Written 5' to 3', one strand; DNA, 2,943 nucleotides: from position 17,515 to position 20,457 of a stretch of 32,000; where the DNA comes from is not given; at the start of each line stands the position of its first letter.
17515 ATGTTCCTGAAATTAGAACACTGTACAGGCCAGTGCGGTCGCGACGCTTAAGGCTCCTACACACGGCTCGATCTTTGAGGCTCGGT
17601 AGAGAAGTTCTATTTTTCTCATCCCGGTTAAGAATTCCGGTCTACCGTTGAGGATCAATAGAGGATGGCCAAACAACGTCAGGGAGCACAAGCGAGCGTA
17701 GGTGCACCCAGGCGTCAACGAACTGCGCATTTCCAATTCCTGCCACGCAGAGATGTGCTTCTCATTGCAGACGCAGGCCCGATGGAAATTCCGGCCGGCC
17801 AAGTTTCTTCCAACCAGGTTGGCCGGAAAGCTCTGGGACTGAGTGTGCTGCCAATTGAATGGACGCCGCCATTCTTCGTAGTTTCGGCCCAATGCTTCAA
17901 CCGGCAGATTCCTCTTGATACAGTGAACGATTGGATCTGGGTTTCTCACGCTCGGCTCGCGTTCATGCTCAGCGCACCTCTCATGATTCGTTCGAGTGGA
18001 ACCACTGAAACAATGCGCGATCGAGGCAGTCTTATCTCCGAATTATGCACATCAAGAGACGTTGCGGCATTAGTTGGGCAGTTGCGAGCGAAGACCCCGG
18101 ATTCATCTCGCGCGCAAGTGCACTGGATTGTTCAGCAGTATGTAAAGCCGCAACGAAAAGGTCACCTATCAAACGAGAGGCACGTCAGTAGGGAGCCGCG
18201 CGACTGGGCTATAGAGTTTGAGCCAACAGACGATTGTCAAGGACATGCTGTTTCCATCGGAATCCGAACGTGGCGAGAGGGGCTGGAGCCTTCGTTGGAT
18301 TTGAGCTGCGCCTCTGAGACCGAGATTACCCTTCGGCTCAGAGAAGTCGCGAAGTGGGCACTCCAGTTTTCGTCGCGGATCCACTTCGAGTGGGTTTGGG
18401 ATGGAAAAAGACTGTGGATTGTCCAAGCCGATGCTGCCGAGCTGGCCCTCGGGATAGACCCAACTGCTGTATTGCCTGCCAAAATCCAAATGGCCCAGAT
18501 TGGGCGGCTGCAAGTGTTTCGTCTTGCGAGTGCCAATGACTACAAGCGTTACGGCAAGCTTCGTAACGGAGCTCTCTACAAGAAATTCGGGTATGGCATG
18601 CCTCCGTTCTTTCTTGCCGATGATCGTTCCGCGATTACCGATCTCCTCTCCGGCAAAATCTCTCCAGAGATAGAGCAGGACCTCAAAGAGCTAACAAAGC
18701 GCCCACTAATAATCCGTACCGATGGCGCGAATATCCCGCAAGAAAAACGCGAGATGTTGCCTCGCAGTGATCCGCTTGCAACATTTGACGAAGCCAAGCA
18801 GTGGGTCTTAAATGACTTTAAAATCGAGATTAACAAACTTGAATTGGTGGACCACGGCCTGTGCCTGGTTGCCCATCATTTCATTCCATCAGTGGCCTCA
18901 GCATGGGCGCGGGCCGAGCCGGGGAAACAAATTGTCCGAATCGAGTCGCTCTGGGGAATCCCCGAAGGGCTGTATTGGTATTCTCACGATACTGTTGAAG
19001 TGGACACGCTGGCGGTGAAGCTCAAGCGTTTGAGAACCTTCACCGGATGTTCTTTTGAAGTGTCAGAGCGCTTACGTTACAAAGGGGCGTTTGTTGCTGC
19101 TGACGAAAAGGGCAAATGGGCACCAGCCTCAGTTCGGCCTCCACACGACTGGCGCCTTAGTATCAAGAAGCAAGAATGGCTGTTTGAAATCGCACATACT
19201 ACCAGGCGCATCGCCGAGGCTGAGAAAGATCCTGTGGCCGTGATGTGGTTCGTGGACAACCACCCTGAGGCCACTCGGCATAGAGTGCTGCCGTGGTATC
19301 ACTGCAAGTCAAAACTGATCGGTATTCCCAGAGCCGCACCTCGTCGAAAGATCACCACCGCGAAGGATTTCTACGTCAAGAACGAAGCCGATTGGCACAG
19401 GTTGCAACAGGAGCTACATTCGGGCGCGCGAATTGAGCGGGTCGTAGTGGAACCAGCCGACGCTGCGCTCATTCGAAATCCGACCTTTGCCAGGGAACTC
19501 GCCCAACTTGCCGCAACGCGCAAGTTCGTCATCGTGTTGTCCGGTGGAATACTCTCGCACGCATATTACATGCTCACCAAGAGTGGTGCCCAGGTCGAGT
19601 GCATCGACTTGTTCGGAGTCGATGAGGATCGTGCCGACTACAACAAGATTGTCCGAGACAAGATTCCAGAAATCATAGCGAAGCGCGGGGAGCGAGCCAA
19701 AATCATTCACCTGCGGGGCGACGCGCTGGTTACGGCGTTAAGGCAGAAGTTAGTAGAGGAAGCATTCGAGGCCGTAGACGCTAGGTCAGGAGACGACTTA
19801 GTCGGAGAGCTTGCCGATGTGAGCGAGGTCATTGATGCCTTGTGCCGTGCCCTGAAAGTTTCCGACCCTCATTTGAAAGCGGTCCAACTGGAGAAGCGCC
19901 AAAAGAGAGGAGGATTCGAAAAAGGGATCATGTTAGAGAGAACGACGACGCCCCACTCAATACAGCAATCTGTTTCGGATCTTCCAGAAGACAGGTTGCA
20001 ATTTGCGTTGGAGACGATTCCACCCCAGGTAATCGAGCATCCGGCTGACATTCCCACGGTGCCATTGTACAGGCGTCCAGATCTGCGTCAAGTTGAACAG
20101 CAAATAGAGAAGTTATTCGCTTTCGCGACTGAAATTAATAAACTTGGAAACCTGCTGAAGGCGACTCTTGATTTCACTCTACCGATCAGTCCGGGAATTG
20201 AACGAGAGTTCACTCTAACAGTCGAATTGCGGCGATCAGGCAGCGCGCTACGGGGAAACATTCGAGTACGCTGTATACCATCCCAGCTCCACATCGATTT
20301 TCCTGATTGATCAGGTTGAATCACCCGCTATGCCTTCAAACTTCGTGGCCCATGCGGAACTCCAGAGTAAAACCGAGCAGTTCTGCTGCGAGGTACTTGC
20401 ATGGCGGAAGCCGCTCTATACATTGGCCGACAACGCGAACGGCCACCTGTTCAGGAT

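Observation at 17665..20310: Unusual fusion: rifampin-phosphotransferase/PEP-synthase-like ATP-grasp plus swivel His domain joined to a MazG/PRA-PH-like NTP pyrophosphohydrolase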

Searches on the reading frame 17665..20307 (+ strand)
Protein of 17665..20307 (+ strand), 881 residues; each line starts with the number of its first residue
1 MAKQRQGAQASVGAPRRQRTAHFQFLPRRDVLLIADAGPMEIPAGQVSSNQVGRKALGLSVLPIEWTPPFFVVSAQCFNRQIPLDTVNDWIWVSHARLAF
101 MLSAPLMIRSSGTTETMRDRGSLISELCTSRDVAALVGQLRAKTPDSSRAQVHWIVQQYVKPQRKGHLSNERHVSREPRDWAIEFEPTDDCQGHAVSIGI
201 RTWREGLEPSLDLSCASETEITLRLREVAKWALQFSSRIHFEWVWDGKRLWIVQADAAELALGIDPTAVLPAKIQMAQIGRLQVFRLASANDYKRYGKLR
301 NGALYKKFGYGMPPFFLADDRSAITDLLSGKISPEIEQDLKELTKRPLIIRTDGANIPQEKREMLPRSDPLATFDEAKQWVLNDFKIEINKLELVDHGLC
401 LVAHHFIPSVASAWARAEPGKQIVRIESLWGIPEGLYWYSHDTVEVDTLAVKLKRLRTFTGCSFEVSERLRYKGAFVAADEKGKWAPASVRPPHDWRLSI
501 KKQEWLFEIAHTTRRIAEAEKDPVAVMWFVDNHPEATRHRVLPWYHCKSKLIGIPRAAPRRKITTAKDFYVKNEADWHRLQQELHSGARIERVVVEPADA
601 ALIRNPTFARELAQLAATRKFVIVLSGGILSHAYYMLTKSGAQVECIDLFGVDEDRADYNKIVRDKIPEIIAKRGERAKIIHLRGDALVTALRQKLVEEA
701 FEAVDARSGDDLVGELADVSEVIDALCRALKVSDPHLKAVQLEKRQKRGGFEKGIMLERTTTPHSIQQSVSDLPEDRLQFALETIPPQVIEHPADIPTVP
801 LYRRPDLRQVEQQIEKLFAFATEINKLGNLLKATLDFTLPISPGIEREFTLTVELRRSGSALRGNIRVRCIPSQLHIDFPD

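Call 3: search_protein_families(library=pfam, proteins=[window:17665-20307:+], max_evalue=1)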
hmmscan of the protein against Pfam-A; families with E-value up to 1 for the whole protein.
window:17665-20307:+ (881 aa): 2 families
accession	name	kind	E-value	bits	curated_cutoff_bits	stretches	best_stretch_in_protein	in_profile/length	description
PF07865.16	DUF1652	-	0.12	12.7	23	0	118-143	41-66/67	Protein of unknown function (DUF1652)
PF00696.33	AA_kinase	-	0.17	12.1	24.9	1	607-703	21-91/234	Amino acid kinase family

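Call 4: search_protein_families(library=padloc, proteins=[window:17665-20307:+], max_evalue=1)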
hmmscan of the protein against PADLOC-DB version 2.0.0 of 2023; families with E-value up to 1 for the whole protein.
window:17665-20307:+ (881 aa): 0 families

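Call 5: search_protein_families(library=ncbifam, proteins=[window:17665-20307:+], max_evalue=1)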
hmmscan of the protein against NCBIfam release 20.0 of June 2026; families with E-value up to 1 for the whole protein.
window:17665-20307:+ (881 aa): 0 families

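Call 6: find_homologous_proteins(query=window:17665-20307:+, max_evalue=0.001)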
Query window:17665-20307:+ (881 aa): 541 proteins with E <= 0.001 among 8000 candidates; the best 120 are listed.
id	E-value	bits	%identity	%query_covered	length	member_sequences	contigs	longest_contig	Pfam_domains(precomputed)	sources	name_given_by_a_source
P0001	0.0e+0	2015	100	100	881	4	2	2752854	-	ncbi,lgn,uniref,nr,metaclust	ncbi:MAG: nucleoside triphosphate pyrophosphohydrolase [Candidatus Methylomirabilis oxygeniifera]|un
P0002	0.0e+0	1657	84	100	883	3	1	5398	-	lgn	-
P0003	0.0e+0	1537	78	100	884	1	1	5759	-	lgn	-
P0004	0.0e+0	1518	77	100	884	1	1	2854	-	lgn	-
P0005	0.0e+0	1515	76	100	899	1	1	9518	-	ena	-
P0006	0.0e+0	1492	75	100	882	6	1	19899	-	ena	-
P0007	0.0e+0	1492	76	100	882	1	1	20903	-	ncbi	-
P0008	0.0e+0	1438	72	100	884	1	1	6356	-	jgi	jgi:predicted house-cleaning noncanonical NTP pyrophosphatase (MazG superfamily)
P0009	0.0e+0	1410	70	100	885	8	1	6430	-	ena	-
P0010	0.0e+0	1401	70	100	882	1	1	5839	-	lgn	-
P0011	0.0e+0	1392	69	100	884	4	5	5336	-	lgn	-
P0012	0.0e+0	1363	70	100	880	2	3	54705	-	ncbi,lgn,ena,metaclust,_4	metaclust:\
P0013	0.0e+0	1319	65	100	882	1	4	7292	-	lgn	-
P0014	0.0e+0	1230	62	100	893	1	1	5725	-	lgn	-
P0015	0.0e+0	1215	66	93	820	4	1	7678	-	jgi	jgi:predicted house-cleaning noncanonical NTP pyrophosphatase (MazG superfamily)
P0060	8.7e-289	978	52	98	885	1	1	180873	-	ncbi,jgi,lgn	jgi:predicted house-cleaning noncanonical NTP pyrophosphatase (MazG superfamily)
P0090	1.8e-278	944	50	98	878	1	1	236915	-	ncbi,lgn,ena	-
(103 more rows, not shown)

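Call 7: search_solved_structures(query=window:17665-20307:+, max_evalue=10, show_alignments=3)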
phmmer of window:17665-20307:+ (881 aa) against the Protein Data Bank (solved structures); distinct sequences matched with E-value up to 10: 0.

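Call 10: search_solved_structures(query=A1, max_evalue=10, show_alignments=5)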
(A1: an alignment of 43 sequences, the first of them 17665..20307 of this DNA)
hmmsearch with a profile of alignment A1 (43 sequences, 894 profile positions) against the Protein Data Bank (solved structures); distinct sequences matched with E-value up to 10: 4.
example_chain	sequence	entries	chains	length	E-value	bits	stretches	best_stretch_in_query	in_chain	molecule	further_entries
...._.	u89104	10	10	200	0.0059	17.7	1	145-253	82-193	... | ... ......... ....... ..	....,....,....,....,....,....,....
6az1_I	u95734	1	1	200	0.0082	17.2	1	144-253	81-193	ribosomal protein S7e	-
4hcn_A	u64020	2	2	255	2.1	9.2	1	598-641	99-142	Putative ATP/GTP binding protein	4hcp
3gqm_A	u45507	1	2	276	2.4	9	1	598-641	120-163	Cell Inhibiting Factor (CifBp)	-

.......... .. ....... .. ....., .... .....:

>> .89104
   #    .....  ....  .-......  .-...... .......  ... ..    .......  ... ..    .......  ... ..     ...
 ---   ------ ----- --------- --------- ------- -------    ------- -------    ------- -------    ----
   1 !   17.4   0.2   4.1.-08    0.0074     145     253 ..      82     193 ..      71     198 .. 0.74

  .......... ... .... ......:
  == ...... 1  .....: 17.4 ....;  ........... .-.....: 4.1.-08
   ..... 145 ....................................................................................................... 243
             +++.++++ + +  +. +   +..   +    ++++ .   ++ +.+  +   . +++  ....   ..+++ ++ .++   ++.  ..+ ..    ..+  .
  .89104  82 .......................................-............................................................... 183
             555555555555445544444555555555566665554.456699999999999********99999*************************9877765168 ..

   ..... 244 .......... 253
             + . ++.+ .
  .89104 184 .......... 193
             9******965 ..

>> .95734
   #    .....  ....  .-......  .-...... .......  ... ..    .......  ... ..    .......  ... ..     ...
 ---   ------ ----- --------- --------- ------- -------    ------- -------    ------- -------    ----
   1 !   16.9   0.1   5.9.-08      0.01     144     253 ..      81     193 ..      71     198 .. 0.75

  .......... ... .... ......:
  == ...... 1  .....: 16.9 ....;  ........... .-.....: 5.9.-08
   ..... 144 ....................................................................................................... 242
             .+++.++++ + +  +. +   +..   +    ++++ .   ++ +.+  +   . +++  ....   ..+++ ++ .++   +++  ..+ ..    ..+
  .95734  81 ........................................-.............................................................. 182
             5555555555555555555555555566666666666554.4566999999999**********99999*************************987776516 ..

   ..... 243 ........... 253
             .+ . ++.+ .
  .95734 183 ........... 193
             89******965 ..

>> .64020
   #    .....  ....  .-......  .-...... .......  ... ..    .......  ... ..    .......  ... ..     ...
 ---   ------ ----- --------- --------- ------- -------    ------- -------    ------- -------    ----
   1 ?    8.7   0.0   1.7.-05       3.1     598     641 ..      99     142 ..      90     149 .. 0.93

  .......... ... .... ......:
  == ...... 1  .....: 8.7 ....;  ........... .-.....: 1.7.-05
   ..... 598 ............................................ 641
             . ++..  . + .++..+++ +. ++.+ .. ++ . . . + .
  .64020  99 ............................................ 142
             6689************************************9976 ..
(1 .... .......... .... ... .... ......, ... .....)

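Call 11: find_encoding_contigs(protein=P0060, flank=8000, max_places=3)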
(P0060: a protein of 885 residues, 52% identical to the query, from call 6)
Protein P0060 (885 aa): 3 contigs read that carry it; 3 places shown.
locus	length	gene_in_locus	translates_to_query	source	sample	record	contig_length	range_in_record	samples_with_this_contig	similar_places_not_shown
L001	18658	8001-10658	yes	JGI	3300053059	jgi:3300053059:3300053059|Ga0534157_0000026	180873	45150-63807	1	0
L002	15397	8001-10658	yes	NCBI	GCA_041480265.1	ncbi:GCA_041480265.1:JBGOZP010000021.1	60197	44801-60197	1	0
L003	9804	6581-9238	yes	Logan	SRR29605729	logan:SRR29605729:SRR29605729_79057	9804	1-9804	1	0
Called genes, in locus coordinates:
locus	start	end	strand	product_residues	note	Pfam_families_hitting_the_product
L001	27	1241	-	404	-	PF09989:DUF2229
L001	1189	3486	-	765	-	PF01869:BcrAD_BadFG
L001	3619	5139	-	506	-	-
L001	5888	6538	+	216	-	-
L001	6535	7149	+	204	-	-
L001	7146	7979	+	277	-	PF02086:MethyltransfD12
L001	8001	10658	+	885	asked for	-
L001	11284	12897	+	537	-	PF01268:FTHFS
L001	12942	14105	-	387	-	PF18854:baeRF_family10, PF18846:baeRF_family5 (weak)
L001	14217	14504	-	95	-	PF08734:GYD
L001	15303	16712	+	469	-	PF01964:ThiC_Rad_SAM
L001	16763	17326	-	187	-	-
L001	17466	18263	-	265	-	-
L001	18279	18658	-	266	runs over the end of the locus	PF00392:GntR, PF07729:FCD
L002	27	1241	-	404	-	PF09989:DUF2229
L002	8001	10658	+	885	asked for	-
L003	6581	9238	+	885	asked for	-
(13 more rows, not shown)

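Call 12: find_encoding_contigs(protein=P0090, flank=8000, max_places=3)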
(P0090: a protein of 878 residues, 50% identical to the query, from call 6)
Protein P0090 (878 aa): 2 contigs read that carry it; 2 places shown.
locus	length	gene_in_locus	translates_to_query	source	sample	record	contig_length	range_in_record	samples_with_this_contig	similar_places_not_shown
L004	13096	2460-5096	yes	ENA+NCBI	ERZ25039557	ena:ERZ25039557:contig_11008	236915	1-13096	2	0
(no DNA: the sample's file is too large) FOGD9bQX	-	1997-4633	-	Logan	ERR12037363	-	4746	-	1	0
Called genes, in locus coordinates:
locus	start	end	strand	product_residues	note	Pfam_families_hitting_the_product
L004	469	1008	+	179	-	-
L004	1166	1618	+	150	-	-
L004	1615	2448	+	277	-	PF02086:MethyltransfD12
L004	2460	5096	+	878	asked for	-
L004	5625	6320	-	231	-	PF00515:TPR_1 (faint), PF07719:TPR_2 (faint), PF12895:ANAPC3 (faint), PF13374:TPR_10 (faint), PF13424:TPR_12 (faint), PF13428:TPR_14 (faint), PF13432:TPR_16 (weak), PF13414:TPR_11 (weak), +6 more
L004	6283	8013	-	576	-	PF00069:Pkinase, PF01636:APH (faint), PF07714:PK_Tyr_Ser-Thr, PF03109:ABC1 (weak)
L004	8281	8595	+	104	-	-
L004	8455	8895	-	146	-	PF07681:DoxX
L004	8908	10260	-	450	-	PF00814:TsaD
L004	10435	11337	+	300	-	PF00483:NTP_transferase, PF12804:NTP_transf_3 (faint)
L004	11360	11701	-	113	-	PF09723:Zn_ribbon_8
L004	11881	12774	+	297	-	PF00590:TP_methylase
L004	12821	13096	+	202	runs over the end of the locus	PF11066:DUF2867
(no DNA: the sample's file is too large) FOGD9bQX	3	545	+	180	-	?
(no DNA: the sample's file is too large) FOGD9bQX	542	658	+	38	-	-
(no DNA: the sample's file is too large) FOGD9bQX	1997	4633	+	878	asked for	-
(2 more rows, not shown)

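Call 19: predict_structure(alignment_id=A1)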
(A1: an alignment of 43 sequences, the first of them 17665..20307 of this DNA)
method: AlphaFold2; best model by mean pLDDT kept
length: 881 residues; sequences in the alignment: 43
mean_pLDDT: 71.6   pTM: 0.54
mean pLDDT of the five models: 71.6, 70.9, 67.8, 66.6, 66.5
residues with pLDDT >= 90: 151; 70-90: 375; 50-70: 200; < 50: 155
segments of 3 or more residues with pLDDT < 50: 1-20, 173-175, 434-437, 560-563, 649-658, 673-676, 683-694, 696-709, 725-732, 747-749, 760-786, 798-813, 821-829, 874-881
pLDDT, mean of each block of 10 residues (from residue 1): 28 37 81 92 91 92 93 89 87 87 86 73 81 89 80 92 89 58 84 78 74 80 87 84 92 83 67 83 91 87 90 91 90 92 90 84 76 88 87 87 88 82 76 50 75 75 72 59 61 60 88 91 86 88 81 53 64 85 85 72 68 85 66 65 63 44 59 52 49 47 39 51 46 61 55 55 37 33 45 51 38 49 44 72 71 64 64 47 32
secondary structure, 60 per line:
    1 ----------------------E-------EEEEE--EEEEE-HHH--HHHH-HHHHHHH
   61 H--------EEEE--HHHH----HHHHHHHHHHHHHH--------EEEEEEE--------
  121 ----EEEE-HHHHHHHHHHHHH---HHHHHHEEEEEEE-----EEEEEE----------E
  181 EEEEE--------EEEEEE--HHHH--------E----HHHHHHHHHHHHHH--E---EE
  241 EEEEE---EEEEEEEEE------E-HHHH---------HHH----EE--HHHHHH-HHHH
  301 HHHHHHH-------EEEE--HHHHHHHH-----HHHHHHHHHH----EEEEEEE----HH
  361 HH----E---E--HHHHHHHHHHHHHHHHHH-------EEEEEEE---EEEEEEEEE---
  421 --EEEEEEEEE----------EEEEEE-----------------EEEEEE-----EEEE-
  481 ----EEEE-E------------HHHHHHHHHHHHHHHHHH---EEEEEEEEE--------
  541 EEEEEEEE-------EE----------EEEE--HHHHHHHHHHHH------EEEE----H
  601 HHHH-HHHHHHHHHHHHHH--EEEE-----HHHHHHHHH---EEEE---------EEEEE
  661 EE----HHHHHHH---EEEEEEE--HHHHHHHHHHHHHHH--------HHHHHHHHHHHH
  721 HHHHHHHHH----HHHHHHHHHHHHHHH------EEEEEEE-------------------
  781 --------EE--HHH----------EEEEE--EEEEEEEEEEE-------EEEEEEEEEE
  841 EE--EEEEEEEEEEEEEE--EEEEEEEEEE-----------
elements in order (helices of 4 or more, strands of 3 or more residues): E31-35 E38-42 H49-52 H54-61 E70-73 H76-79 H84-97 E106-112 E125-128 H130-142 H146-151 E152-158 E164-169 E180-185 E194-199 H202-205 H219-232 E239-245 E249-257 H266-269 H290-295 H297-307 E315-318 H321-328 H334-343 E348-354 H359-362 H374-391 E399-405 E409-417 E423-431 E442-447 E465-470 E476-479 E485-488 H503-520 E524-532 E541-548 E568-571 H574-585 E592-595 H600-604 H606-619 E622-625 H631-639 E643-646 E656-662 H667-673 E677-683 H686-700 H709-729 H734-748 E755-761 E806-810 E813-823 E831-842 E845-858 E861-870

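Call 21: fold_search(model_id=the predicted structure, library=pdb)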
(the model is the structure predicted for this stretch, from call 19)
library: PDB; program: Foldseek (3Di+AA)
matches with E <= 10: 881; with E <= 0.001: 9
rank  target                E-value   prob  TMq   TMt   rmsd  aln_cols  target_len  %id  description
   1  5hv2                  1.0e-07  1.00  0.22  0.23  24.8       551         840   12  Rifampin phosphotransferase G527Y mutant from Listeria monocytogenes (released 2016-03-30)
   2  9goj                  1.3e-07  1.00  0.23  0.53   6.0       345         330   10  Crystal structure of HpeI from Rhodococcus rhodochrous GD02 (released 2025-05-21)
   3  5hv1                  6.1e-07  1.00  0.18  0.19  13.3       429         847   11  Rifampin phosphotransferase in complex with AMPPNP and rifampin from Listeria monocytogenes (released 2016-03-30)
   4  5hv3                  8.5e-07  1.00  0.18  0.18  14.5       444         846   10  Rifampin phosphotransferase G527Y mutant in complex with AMPPNP from Listeria monocytogenes (released 2016-03-30)
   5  5hv6_A                1.2e-06  1.00  0.21  0.53   7.2       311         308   12  The ATP binding domain of rifampin phosphotransferase from Listeria monocytogenes (released 2016-03-30)
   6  5fbs                  1.5e-06  1.00  0.17  0.19  15.6       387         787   12  Crystal structure of rifampin phosphotransferase RPH-Lm from Listeria monocytogenes in complex with ADP and magnesium (released 2016-01-13)
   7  5hv6_B                1.9e-06  1.00  0.16  0.43   9.8       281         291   14  The ATP binding domain of rifampin phosphotransferase from Listeria monocytogenes (released 2016-03-30)
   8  5fbt                  5.3e-04  0.99  0.16  0.18  14.2       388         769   12  Crystal structure of rifampin phosphotransferase RPH-Lm from Listeria monocytogenes in complex with rifampin (released 2015-12-30)
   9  9a7l_B                8.7e-04  0.89  0.13  0.25  18.0       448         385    9  Integrative model of SUCD-SUCC by crosslinking MS and deep learning (released 2024-09-18)
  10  3vpb_A                1.1e-03  1.00  0.13  0.33   6.5       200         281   10  ArgX from Sulfolobus tokodaii complexed with LysW/Glu/ADP/Mg/Zn/Sulfate (released 2013-02-27)
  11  6dgi_A                1.1e-03  1.00  0.13  0.30   7.0       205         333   13  The crystal structure of D-alanyl-alanine synthetase A from Vibrio cholerae O1 biovar eltor str. N16961 (released 2018-05-30)
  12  9zvm_C                1.1e-03  0.80  0.10  0.17  22.1       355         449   10  Dimer structure of Thlaspi arvense plastid biotin carboxylase (released 2026-04-08)
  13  3vpd_A                1.5e-03  1.00  0.13  0.34   5.8       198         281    9  LysX from Thermus thermophilus complexed with AMP-PNP (released 2013-02-27)
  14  3vpb_B                1.5e-03  1.00  0.13  0.33   6.6       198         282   11  ArgX from Sulfolobus tokodaii complexed with LysW/Glu/ADP/Mg/Zn/Sulfate (released 2013-02-27)
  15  6hxq_B                1.5e-03  0.82  0.13  0.24  20.7       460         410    9  Structure of citryl-CoA synthetase from Hydrogenobacter thermophilus (released 2019-04-10)
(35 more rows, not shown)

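Call 22: search_protein_families(library=pfam, alignment_id=A1, max_evalue=10)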
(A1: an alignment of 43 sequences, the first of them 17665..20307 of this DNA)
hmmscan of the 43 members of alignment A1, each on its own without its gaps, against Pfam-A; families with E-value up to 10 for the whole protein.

A. member 1, window:17665-20307:+ (881 aa): 2 families
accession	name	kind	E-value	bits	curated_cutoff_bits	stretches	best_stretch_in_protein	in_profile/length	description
PF07865.16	DUF1652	-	0.12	12.7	23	1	118-143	41-66/67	Protein of unknown function (DUF1652)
PF00696.33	AA_kinase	-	0.17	12.1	24.9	1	607-703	21-91/234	Amino acid kinase family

B. families by the number of members that match (of 43 scanned): 19 families
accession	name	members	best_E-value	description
PF01503.22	PRA-PH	22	0.00029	Phosphoribosyl-ATP pyrophosphohydrolase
PF01326.24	PPDK_N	7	0.029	Pyruvate phosphate dikinase, AMP/ATP-binding domain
PF12643.12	MazG-like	5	0.0022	MazG-like family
PF24370.1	DUF7526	4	0.021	Family of unknown function (DUF7526)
PF03819.22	MazG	4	0.029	MazG nucleotide pyrophosphohydrolase domain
PF19564.4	DUF6086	2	0.023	Family of unknown function (DUF6086)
PF15003.11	HAUS2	2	0.085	HAUS augmin-like complex subunit 2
PF03377.19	TAL_effector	1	0.031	TAL effector repeat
PF22610.1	CovS-like_HAMP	1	0.032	Histidine kinase, HAMP domain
PF14757.11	NSP2-B_epitope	1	0.051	Immunogenic region of nsp2 protein of arterivirus polyprotein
PF07865.16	DUF1652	1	0.12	Protein of unknown function (DUF1652)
PF08818.16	DUF1801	1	0.14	Domain of unknown function (DU1801)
PF09177.16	STX6_10_61_N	1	0.16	Syntaxin 6/10/61, N-terminal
PF00696.33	AA_kinase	1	0.17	Amino acid kinase family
PF19121.6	DUF5805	1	0.17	Family of unknown function (DUF5805)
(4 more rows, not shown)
